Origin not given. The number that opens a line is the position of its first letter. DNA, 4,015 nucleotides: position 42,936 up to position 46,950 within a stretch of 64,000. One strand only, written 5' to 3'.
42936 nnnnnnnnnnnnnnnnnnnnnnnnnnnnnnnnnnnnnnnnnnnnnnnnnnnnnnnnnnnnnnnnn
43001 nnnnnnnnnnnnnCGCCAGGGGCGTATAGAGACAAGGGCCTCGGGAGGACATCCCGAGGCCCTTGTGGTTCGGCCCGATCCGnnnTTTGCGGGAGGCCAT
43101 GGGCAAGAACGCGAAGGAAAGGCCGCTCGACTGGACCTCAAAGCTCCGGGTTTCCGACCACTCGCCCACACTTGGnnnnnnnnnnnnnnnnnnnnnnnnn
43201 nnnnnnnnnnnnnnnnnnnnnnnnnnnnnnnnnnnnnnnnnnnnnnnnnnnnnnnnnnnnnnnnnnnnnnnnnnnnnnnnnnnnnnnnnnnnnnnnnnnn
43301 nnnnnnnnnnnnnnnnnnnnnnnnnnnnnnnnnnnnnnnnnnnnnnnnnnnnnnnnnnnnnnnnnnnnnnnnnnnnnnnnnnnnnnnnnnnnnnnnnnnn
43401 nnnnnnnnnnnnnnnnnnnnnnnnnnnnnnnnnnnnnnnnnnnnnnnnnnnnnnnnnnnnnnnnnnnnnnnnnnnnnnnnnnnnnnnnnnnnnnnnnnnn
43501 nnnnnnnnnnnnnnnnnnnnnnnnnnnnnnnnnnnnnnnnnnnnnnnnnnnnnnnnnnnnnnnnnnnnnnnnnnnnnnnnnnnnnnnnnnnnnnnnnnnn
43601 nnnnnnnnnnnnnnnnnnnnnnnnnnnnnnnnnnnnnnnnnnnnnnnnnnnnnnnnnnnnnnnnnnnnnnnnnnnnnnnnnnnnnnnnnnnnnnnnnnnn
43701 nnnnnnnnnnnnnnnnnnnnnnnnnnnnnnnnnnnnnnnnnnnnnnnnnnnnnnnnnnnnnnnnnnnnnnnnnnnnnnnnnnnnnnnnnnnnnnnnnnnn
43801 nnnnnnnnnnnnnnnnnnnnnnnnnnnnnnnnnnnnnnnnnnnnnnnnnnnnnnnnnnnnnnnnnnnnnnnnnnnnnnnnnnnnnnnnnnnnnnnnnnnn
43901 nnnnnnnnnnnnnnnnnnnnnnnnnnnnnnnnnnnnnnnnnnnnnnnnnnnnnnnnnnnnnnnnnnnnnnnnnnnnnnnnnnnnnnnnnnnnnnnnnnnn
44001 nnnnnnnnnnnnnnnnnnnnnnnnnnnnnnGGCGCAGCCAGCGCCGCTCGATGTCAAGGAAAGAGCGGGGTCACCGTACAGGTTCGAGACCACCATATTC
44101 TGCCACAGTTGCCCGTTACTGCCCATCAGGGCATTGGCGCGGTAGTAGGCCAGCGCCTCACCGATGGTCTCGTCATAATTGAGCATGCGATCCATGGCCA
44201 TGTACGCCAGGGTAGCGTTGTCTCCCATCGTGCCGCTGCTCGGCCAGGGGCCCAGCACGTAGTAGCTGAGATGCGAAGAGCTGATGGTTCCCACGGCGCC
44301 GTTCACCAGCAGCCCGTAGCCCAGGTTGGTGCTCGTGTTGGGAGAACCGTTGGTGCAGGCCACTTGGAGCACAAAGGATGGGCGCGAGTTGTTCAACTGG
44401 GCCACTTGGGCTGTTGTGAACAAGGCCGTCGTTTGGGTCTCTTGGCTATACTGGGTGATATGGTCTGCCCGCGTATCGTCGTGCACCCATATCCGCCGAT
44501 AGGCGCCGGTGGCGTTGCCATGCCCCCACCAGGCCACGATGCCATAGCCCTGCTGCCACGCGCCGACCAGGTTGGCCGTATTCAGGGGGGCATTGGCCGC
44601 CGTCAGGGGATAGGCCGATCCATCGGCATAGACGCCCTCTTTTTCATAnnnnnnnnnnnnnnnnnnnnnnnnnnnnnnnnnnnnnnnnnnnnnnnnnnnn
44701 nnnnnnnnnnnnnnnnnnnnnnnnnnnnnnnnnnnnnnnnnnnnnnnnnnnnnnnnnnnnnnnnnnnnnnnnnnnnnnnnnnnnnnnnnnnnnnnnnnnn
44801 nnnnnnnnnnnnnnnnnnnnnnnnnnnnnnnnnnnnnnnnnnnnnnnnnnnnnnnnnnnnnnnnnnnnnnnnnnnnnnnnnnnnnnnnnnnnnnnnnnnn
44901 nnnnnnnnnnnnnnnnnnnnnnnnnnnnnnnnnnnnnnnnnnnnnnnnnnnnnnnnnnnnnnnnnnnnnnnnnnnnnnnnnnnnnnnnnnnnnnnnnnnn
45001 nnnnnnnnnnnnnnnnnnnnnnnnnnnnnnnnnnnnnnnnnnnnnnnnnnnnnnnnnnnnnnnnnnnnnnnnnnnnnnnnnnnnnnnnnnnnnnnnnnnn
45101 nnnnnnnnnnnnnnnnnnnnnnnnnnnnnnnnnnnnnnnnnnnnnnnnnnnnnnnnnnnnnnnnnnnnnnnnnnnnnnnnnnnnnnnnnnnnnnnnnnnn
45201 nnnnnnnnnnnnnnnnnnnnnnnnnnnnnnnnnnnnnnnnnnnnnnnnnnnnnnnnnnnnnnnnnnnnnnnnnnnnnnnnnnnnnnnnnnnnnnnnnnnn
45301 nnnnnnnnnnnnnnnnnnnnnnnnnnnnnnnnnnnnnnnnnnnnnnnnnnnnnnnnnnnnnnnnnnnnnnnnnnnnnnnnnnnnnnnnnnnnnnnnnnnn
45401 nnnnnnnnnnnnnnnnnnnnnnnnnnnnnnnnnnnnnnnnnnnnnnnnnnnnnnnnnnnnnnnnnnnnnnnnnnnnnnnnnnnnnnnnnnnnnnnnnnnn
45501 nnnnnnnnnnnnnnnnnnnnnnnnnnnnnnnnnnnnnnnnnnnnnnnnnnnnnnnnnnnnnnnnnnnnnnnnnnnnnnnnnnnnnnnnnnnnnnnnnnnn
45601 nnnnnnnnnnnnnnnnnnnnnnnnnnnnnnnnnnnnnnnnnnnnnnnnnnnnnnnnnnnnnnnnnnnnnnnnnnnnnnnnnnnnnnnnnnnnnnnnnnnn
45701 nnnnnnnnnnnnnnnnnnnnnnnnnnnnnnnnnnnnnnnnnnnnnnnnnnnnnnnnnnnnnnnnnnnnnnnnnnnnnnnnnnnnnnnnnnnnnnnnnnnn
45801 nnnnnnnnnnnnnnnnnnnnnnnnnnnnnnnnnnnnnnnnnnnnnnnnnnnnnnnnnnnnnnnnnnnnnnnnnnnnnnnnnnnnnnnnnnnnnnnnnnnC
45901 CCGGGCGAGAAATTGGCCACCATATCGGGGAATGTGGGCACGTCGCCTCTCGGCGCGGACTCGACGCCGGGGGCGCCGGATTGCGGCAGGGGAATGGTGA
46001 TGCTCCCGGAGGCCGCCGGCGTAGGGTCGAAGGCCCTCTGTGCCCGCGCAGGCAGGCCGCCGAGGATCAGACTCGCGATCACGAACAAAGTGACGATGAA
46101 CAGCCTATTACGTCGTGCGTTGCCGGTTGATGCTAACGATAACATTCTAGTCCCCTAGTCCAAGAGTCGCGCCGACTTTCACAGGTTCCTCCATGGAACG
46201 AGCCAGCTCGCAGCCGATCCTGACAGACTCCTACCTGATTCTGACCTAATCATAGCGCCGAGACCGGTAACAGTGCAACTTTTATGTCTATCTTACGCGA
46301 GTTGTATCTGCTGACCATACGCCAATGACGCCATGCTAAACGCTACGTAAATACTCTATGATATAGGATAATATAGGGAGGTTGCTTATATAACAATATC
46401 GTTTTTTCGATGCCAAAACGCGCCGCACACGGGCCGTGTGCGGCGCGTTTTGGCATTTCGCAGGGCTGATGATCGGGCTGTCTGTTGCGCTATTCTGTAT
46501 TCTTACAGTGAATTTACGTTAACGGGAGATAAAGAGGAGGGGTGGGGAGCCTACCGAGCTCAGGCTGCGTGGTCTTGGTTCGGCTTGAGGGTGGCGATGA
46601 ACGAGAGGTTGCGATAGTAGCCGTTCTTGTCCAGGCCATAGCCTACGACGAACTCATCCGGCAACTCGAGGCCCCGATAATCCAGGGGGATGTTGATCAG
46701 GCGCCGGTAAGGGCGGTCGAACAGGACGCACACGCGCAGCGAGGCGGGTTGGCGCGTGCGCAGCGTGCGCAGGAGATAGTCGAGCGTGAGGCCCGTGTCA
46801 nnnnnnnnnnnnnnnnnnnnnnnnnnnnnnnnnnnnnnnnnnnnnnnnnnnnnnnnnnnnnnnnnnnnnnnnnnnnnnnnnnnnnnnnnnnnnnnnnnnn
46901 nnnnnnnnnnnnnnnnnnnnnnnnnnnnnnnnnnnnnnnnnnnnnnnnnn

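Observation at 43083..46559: Gingipain-like C25 cysteine peptidase with triple FN3-like tail, driven from an AT-rich island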

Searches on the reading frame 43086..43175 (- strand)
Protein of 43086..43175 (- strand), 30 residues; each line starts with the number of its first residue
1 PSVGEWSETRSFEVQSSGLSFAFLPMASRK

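Call 84: search_protein_families(library=ncbifam, proteins=[window:43086-43175:-], max_evalue=10)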
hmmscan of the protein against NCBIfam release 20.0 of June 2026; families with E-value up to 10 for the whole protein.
seq(30 aa): 0 families

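Call 85: search_protein_families(library=pfam, proteins=[window:43086-43175:-], max_evalue=10)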
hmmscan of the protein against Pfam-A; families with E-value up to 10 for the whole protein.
seq(30 aa): 0 families

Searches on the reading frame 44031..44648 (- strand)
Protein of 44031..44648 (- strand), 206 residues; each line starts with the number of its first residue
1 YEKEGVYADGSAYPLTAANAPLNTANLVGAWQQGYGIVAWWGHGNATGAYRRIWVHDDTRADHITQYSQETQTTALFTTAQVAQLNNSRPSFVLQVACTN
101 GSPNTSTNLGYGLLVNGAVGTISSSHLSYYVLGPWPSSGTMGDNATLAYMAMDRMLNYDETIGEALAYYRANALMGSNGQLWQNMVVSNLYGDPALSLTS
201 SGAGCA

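Call 48: search_solved_structures(query=A5, max_evalue=10, show_alignments=4)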
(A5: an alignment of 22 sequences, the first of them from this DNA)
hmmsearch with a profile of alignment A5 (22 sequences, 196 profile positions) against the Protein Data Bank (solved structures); distinct sequences matched with E-value up to 10: 1.
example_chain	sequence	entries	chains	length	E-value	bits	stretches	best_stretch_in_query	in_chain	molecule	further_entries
1cvr_A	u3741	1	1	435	0.73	12.9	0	19-96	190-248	GINGIPAIN R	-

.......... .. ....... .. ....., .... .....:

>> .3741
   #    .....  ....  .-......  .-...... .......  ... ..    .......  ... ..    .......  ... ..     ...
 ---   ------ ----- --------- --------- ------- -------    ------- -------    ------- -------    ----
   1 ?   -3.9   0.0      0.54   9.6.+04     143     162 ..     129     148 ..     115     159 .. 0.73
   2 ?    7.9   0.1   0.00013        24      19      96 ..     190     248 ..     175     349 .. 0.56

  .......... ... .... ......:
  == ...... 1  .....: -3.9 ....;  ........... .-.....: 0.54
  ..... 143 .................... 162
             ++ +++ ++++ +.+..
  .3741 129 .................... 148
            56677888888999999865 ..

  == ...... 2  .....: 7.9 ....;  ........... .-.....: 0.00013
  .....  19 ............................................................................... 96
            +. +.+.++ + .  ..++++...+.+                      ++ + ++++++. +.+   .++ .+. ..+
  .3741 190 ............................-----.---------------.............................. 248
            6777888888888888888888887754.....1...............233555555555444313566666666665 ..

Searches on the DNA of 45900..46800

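Call 19: search_rna_families(source=window, start=45900, end=46800, threshold=evalue, max_evalue=1)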
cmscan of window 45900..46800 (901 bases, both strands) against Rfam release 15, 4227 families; matches with E-value up to 1: 4.
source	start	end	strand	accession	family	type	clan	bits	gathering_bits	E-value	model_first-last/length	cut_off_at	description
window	46410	46456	+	RF01996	mir-995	Gene; miRNA;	-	22.4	72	0.092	1-88/88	no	mir-995 microRNA precursor family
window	46408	46457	-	RF04201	MIR7510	Gene; miRNA;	-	22.4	93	0.12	1-79/79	no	MIR7510 microRNA precursor family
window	46410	46455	-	RF04139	MIR841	Gene; miRNA;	-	20.9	200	0.11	44-170/212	no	MIR841 microRNA precursor family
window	46412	46454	+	RF00902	mir-791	Gene; miRNA;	-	18.8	70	0.91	1-86/86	no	mir-791 microRNA precursor family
